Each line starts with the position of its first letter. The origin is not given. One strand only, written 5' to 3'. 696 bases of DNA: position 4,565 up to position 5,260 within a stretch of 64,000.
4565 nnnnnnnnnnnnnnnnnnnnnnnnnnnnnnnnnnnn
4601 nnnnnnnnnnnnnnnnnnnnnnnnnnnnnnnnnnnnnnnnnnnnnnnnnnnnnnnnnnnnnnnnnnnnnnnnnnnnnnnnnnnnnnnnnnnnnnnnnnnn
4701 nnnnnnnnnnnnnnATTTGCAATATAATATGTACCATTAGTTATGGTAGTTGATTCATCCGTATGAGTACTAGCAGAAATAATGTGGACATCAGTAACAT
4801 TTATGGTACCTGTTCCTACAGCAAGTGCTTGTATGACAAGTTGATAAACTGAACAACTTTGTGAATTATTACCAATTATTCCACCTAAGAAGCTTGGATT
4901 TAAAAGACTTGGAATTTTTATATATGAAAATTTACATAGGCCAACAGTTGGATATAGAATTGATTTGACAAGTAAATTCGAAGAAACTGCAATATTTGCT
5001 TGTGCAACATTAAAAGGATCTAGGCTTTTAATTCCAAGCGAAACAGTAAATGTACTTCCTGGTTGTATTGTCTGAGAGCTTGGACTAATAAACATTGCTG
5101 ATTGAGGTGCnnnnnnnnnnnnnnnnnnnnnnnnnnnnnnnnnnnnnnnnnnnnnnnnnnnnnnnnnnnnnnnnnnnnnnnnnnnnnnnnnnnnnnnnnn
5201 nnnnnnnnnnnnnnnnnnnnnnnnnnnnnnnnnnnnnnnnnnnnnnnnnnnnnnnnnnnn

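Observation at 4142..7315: Minimal cellulosome-like pair: membrane-anchored cohesin-like + CBM4_9 protein adjacent to a GH5 enzyme carrying a type-I dockerin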

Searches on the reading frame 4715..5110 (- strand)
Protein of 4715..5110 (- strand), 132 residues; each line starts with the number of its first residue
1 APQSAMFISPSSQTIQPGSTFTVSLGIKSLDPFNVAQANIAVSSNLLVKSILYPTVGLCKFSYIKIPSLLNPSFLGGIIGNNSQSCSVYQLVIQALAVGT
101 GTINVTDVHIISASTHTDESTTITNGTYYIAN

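Call 9: find_homologous_proteins(query=window:4715-5110:-, max_evalue=0.001)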
Query seq(132 aa): 12 candidates shared short words with the query, none scored E <= 0.001.
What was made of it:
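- Tried and rejected: A word-indexed homology search with the single cohesin domain found nothing (call 9).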

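Call 18: search_protein_representatives(protein=window:4715-5110:-)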
Query: 132 residues. Proteins with E-value up to 0.001 (for the whole library): 208; up to 1e-10: 102; up to 1e-30: 1. The best 150 are listed.
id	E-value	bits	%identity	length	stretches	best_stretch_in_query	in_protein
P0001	1.1e-75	267.5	100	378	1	1-132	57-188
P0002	8.6e-28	113.0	36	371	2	6-130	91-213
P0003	8.9e-26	106.5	36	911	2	7-129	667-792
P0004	1.5e-20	89.7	34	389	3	2-112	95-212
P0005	5.7e-20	87.8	42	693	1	5-131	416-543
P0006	9.0e-20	87.2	36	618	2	4-128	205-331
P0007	3.3e-18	82.1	44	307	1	4-130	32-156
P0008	6.3e-18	81.2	41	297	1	3-131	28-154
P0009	1.4e-17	80.1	39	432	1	6-131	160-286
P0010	2.7e-17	79.2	40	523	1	2-132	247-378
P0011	6.0e-17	78.0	37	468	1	4-130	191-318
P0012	1.3e-16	76.9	39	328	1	4-131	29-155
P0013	1.4e-16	76.9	39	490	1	4-130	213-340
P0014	1.5e-16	76.7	38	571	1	7-130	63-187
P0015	2.1e-16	76.3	40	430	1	16-130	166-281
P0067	1.4e-12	64.0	31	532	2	8-130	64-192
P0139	2.8e-09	53.3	29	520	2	6-131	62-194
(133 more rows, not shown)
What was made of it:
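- Checked: The domain has 208 homologues at E<=1e-3 (call 18).
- Tried and rejected: The exhaustive HMMER search was needed (call 18).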

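Call 22: search_protein_families(library=pfam, alignment_id=A1, max_evalue=0.01)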
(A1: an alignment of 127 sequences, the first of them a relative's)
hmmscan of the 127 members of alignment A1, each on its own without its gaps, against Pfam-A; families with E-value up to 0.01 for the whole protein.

A. member 1, P0001 (378 aa): 2 families
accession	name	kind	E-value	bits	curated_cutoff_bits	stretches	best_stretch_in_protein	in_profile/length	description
PF02018.23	CBM_4_9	-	7.2e-15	56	25.9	1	233-361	2-131/136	Carbohydrate binding domain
PF15425.12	DUF4627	-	4.5e-05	23.7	24.9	1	229-333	10-118/211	Domain of unknown function (DUF4627)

B. families by the number of members that match (of 127 scanned): 53 families (the first 25 are shown)
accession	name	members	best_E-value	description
PF00404.24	Dockerin_1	45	4.8e-09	Dockerin type I domain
PF13620.12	CarboxypepD_reg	39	9.6e-23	Carboxypeptidase regulatory-like domain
PF17802.7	SpaA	21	1.2e-05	Prealbumin-like fold domain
PF17210.9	SdrD_B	16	8.9e-07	SdrD B-like domain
PF02369.22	Big_1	16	3.1e-06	Bacterial Ig-like domain (group 1)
PF24025.1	Ig_DR_A0283-like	15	2.5e-06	DR_A0283-like, Ig-like domain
PF17789.7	MG4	12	2.9e-05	Macroglobulin domain MG4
PF13715.12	CarbopepD_reg_2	10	8.9e-12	CarboxypepD_reg-like domain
PF13584.12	BatD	10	2.9e-07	BatD DUF11 like domain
PF10670.15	DUF4198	8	7.5e-06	Domain of unknown function (DUF4198)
PF24107.1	DUF7382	7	0.0023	Domain of unknown function (DUF7382)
PF09136.16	Glucodextran_B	5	0.00015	Glucodextranase, domain B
PF11974.14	bMG3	4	1.4e-05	Bacterial alpha-2-macroglobulin MG3 domain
PF14686.12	fn3_3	3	5.6e-05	Polysaccharide lyase family 4, domain II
PF10794.15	DUF2606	2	0.00082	Protein of unknown function (DUF2606)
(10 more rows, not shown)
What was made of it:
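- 45 of 127 family members carry Pfam Dockerin_1 in the same chain (call 22).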

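Call 23: search_solved_structures(query=A1, max_evalue=10, show_alignments=3)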
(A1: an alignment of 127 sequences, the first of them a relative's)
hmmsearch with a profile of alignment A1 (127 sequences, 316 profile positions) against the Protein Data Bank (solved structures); distinct sequences matched with E-value up to 10: 11.
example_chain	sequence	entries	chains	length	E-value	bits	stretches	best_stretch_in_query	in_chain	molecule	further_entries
9c7v_B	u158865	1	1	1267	8.9e-06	28.6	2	133-255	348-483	BOS complex subunit NOMO2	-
2kl6_A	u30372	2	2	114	0.067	15.8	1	185-271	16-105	Uncharacterized protein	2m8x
3idu_A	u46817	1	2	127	0.072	15.7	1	185-271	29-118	Uncharacterized protein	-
1wmd_A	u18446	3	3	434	0.18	14.4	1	129-243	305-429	protease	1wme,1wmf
5m2o_A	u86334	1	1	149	0.3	13.7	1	36-85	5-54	Putative cellulosomal scaffoldin protein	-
5aoz_A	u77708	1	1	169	0.32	13.6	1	34-86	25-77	PUTATIVE CELLULOSOMAL SCAFFOLDIN PROTEIN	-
6mwn_D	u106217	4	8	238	0.36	13.4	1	14-57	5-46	Fab HAVx Light Chain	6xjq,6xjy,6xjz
6ww5_F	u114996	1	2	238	0.38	13.4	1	14-57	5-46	Fab84 Light Chain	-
9ihc_L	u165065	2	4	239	0.38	13.3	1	14-57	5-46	COP-2 antibody light chain | COP-2 Light chain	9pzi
8wrz_L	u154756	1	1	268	0.45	13.1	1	14-57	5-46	scfv30 light chain, scfv30 heavy chain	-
8cxj_D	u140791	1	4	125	0.94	12.1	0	37-64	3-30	Surface protein R28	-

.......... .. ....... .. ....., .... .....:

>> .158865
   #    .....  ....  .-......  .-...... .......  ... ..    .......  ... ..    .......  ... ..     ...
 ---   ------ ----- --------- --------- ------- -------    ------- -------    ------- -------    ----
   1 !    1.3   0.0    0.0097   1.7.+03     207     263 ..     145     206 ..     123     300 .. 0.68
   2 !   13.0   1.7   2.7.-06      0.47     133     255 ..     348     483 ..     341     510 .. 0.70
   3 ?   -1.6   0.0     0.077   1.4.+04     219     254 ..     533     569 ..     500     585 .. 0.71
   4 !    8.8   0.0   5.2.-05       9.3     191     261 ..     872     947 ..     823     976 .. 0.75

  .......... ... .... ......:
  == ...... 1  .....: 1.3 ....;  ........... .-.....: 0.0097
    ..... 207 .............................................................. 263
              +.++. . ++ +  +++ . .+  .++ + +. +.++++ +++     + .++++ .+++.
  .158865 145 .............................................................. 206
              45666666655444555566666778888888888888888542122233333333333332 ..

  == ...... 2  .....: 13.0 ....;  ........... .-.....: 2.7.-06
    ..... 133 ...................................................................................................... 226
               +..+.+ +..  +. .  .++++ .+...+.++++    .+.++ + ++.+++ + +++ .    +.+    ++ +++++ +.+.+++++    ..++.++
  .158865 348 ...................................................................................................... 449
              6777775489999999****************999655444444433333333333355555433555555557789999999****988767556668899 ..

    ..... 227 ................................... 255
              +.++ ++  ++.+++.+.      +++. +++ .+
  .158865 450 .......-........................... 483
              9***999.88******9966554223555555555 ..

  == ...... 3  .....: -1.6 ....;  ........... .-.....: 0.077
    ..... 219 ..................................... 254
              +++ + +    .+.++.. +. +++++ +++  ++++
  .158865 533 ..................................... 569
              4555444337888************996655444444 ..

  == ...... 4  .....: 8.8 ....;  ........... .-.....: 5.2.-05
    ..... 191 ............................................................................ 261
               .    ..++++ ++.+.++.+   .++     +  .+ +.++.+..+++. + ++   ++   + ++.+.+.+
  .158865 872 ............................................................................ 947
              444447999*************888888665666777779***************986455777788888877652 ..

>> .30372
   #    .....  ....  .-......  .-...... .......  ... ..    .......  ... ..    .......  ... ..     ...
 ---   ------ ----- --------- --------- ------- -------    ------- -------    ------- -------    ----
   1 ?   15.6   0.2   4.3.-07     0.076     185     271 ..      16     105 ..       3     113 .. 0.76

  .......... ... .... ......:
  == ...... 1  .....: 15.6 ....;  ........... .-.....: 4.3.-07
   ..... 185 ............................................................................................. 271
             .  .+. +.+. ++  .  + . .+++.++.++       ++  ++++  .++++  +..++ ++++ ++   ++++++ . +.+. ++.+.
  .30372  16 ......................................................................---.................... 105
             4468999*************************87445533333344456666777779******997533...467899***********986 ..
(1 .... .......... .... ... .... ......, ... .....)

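Call 27: search_solved_structures(query=A2, max_evalue=10, show_alignments=4)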
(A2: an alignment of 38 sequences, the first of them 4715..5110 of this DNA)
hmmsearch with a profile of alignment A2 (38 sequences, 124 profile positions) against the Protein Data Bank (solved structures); distinct sequences matched with E-value up to 10: 6.
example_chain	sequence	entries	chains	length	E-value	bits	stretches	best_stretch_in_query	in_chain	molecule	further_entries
5m2o_A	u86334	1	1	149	0.00026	24.1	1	8-122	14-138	Putative cellulosomal scaffoldin protein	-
5aoz_A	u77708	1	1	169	0.00037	23.6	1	8-68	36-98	PUTATIVE CELLULOSOMAL SCAFFOLDIN PROTEIN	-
5m2s_A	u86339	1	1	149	0.0049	20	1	11-121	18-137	Putative cellulosomal scaffoldin protein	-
7urp_A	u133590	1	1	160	0.31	14.2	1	7-49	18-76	Ribonucleases G and E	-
5n5p_A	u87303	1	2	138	0.74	13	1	10-115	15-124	Putative cellulosomal scaffoldin protein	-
4kds_A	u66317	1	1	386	1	12.5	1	18-74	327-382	Plasminogen activator inhibitor 1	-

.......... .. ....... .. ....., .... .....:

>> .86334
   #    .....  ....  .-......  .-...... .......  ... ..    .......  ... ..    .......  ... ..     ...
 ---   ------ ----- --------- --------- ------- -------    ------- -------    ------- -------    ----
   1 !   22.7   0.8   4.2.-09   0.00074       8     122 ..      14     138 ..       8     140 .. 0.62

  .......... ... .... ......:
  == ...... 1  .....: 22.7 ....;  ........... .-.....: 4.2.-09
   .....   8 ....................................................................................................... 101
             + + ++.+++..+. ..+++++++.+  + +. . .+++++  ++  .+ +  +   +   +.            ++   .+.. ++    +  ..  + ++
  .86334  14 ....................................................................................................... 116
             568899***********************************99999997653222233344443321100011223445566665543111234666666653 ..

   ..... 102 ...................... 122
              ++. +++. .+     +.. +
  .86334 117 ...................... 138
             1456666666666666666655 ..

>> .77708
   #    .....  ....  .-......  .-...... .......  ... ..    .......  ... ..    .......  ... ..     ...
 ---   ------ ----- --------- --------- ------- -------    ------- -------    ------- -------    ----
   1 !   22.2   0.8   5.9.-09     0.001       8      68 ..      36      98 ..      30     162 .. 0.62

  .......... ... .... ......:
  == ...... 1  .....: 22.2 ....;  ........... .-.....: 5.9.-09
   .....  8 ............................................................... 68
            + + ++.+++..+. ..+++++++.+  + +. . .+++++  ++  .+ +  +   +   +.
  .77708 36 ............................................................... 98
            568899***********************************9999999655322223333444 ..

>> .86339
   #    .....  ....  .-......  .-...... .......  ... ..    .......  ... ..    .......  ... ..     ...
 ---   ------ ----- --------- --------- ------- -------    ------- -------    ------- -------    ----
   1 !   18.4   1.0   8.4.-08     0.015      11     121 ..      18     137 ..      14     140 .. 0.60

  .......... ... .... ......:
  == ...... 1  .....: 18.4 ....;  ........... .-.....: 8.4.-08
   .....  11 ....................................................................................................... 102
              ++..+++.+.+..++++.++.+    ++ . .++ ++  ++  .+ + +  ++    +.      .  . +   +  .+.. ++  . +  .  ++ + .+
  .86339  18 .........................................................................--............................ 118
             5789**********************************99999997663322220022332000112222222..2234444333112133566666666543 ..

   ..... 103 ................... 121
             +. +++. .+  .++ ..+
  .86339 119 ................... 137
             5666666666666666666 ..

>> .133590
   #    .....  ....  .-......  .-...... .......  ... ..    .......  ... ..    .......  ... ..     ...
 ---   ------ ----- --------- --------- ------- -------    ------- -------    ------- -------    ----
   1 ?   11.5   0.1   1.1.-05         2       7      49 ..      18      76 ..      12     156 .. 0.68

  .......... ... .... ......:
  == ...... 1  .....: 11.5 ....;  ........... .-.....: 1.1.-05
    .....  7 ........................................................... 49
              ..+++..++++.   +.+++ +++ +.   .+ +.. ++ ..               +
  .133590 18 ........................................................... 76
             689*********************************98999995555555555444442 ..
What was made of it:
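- On Cohesin domain (Pfam PF00963; cohesin fold): A2 against the PDB returns ScaB cohesins as the top three hits, at 2.6e-4 to 4.9e-3 (call 27).
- A2 against the PDB returns R. flavefaciens ScaB cohesins as the top three hits, with a fourth below the significance threshold: 5m2o 2.6e-4, 5aoz 3.7e-4, 5m2s 4.9e-3, 5n5p 0.74 (call 27).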

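Call 28: find_homologous_proteins(query=A2, max_evalue=0.001)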
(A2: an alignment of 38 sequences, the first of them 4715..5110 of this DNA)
Query A2 (38 sequences) (132 aa, profile of the alignment): 2 proteins with E <= 0.001 among 2505 candidates.
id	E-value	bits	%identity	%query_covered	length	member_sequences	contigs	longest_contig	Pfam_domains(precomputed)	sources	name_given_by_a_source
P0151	1.4e-15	75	23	33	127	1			-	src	-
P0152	3.9e-9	54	24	95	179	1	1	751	PF00963.25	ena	-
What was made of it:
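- On Cohesin domain (Pfam PF00963; cohesin fold): Profile A2 finds P0152 at E 3.9e-9 (call 28).
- The family profile A2 finds P0152 at E 3.9e-9 (call 28).
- Tried and rejected: The same word-indexed search with profile A2 returned only two proteins (call 28).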

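Call 34: predict_structure(alignment_id=A2)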
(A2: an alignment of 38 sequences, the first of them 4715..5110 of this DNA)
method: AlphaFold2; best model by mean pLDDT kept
length: 132 residues; sequences in the alignment: 38
mean_pLDDT: 95.7   pTM: 0.88
mean pLDDT of the five models: 95.7, 95.6, 95.5, 95.0, 95.0
residues with pLDDT >= 90: 120; 70-90: 11; 50-70: 1; < 50: 0
segments of 3 or more residues with pLDDT < 50: none
pLDDT, mean of each block of 10 residues (from residue 1): 91 98 97 97 98 86 97 96 95 98 98 96 98 96
secondary structure, 60 per line:
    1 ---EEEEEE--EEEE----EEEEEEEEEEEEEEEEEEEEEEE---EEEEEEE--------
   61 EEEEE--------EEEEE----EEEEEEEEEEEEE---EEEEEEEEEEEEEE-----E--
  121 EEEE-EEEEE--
elements in order: E4-9 E12-15 E20-42 E46-52 E61-65 E74-78 E83-95 E99-112 E121-124 E126-130
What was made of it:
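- On Cohesin domain (Pfam PF00963; cohesin fold): The AF2 model has pLDDT 95.7 and is all-beta (call 34).
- The AlphaFold model has pLDDT 95.7 and pTM 0.88 (call 34).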

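Call 36: fold_search(model_id=the predicted structure, library=pdb)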
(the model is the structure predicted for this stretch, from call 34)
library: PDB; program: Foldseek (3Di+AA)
matches with E <= 10: 2000; with E <= 0.001: 58
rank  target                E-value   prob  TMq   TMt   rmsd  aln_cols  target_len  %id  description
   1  2xdh                  1.7e-08  1.00  0.71  0.69   3.5       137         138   16  Non-cellulosomal cohesin from the hyperthermophilic archaeon Archaeoglobus fulgidus (released 2010-05-26)
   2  6kgc_A                3.7e-08  1.00  0.70  0.65   4.1       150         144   13  Crystal structure of CaDoc0917(R49D)-CaCohA2 complex at pH 5.4 (released 2020-07-08)
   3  5n5p_C                3.9e-08  1.00  0.74  0.72   3.6       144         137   15  Crystal structure of Ruminococcus flavefaciens' type III complex containing the fifth cohesin from scaffoldin B and th (released 2018-02-28)
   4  6kgd_A                6.0e-08  1.00  0.70  0.64   3.5       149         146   13  Crystal structure of CaDoc0917(R49D)-CaCohA2 complex at pH 8.0 (released 2020-07-08)
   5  6kgf_A                1.0e-07  1.00  0.70  0.65   4.0       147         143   12  Crystal structure of CaDoc0917(R16D)-CaCohA2 complex at pH 8.2 (released 2020-07-08)
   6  6kgf_C                1.2e-07  1.00  0.76  0.69   3.2       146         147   15  Crystal structure of CaDoc0917(R16D)-CaCohA2 complex at pH 8.2 (released 2020-07-08)
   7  6kge_A                2.3e-07  1.00  0.75  0.70   3.1       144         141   16  Crystal structure of CaDoc0917(R16D)-CaCohA2 complex at pH 5.5 (released 2020-07-08)
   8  5m2s_A                2.3e-07  1.00  0.74  0.70   3.2       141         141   11  R. flavefaciens' third ScaB cohesin in complex with a group 1 dockerin (released 2017-07-05)
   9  5m2o_A                2.5e-07  1.00  0.73  0.70   3.6       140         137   13  R. flavefaciens' third ScaB cohesin in complex with a group 1 dockerin (released 2017-07-05)
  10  5aoz                  9.5e-07  1.00  0.72  0.68   4.1       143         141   12  High resolution SeMet structure of the third cohesin from Ruminococcus flavefaciens scaffoldin protein, ScaB (released 2016-09-28)
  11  4fl4_I                1.1e-06  1.00  0.70  0.34   4.1       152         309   14  Scaffoldin conformation and dynamics revealed by a ternary complex from the Clostridium thermocellum cellulosome (released 2012-06-27)
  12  4uyp_C                1.2e-06  1.00  0.69  0.63   3.6       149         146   11  High resolution structure of the third cohesin ScaC in complex with the ScaB dockerin with a mutation in the N-termina (released 2015-04-15)
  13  4uyp_A                1.8e-06  1.00  0.67  0.62   3.9       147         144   11  High resolution structure of the third cohesin ScaC in complex with the ScaB dockerin with a mutation in the N-termina (released 2015-04-15)
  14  4dh2_A                3.2e-06  1.00  0.71  0.61   3.7       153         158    8  Crystal structure of Coh-OlpC(Cthe_0452)-Doc435(Cthe_0435) complex: A novel type I Cohesin-Dockerin complex from Clost (released 2012-11-28)
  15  6kg8_MODEL_1_A        3.4e-06  1.00  0.73  0.64   3.1       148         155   15  Solution structure of CaCohA2 from Clostridium acetobutylicum (released 2020-07-08)
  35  4fl4_B                1.1e-04  1.00  0.59  0.49   5.4       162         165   10  Scaffoldin conformation and dynamics revealed by a ternary complex from the Clostridium thermocellum cellulosome (released 2012-06-27)
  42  4fl4_K                1.3e-04  1.00  0.57  0.48   6.2       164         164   10  Scaffoldin conformation and dynamics revealed by a ternary complex from the Clostridium thermocellum cellulosome (released 2012-06-27)
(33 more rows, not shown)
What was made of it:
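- On Cohesin domain (Pfam PF00963; cohesin fold): 44 of the top 45 Foldseek PDB hits are cohesins or cohesin-like modules of types I, II and III and non-cellulosomal ones, with TM 0.54-0.76 and best E 1.7e-8 (call 36).
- Checked: Its model has the cohesin fold (calls 34, 36).
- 44 of its top 45 Foldseek PDB hits are cohesins or cohesin-like modules (the exception is a CLIPPER adhesin domain at rank 27); the best is 2xdh at E 1.7e-8, TM 0.71 (call 36).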

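Call 39: find_related_loci(query=A3, collection=genome_contigs, flank=6000)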
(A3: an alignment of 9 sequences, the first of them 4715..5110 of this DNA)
Query A3 (132 aa) in genome_contigs; peptide patterns used: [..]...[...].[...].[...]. (x = any residue, [..] = any of these).
24 stretches matched a pattern; 2 encode a relative of the query (tblastn E <= 1e-3); 2 distinct loci.
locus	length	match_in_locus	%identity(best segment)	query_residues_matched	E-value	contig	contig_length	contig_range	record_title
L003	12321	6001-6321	44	2-107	5e-25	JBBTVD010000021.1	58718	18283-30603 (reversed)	MAG: Patescibacteria group bacterium isolate H14-bin010_1 H14_bin010_1_000000000021, whole genome shotgun sequence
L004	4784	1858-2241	33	1-130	5e-18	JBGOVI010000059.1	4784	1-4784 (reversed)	MAG: Patescibacteria group bacterium isolate OBJ_0618_7090110_119 k141_8023560_length_4784_cov_13.9636, whole genome sho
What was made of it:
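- Tried and rejected: With A3 it returned only two loci (call 39), so the taxonomic distribution rests on few named genomes.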

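Call 43: find_related_loci(query=A3, collection=metagenome_contigs, flank=6000)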
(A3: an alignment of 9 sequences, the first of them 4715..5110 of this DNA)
Query A3 (132 aa) in metagenome_contigs; peptide patterns used: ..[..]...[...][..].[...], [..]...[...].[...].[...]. (x = any residue, [..] = any of these).
165 stretches matched a pattern; 33 encode a relative of the query (tblastn E <= 1e-3); 32 distinct loci.
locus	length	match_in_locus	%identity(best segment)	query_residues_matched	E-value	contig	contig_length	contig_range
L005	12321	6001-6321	44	2-107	5e-24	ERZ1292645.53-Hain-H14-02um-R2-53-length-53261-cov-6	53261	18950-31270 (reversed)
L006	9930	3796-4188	38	2-131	1e-22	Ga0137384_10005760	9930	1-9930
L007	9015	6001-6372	39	9-130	2e-22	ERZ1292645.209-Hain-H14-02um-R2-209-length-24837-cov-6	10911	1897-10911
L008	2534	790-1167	39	9-132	3e-22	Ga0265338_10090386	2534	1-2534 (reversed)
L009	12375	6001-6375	38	9-131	2e-21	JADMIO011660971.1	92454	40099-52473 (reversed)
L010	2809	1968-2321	39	18-132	3e-21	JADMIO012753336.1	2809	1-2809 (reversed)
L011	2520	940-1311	39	9-130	3e-21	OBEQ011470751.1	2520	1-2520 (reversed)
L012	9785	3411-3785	34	8-131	3e-20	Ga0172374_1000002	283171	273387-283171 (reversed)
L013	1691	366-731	37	10-130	7e-20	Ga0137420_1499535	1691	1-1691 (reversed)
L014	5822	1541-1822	40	1-93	7e-19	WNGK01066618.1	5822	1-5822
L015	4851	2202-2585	34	1-130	9e-19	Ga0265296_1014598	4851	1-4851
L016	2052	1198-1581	34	1-130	1e-18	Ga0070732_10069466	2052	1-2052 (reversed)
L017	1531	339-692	34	2-131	4e-18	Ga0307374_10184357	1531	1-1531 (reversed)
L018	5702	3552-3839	39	33-131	8e-18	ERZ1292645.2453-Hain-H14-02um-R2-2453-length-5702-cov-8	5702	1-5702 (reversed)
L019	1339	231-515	35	33-130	2e-17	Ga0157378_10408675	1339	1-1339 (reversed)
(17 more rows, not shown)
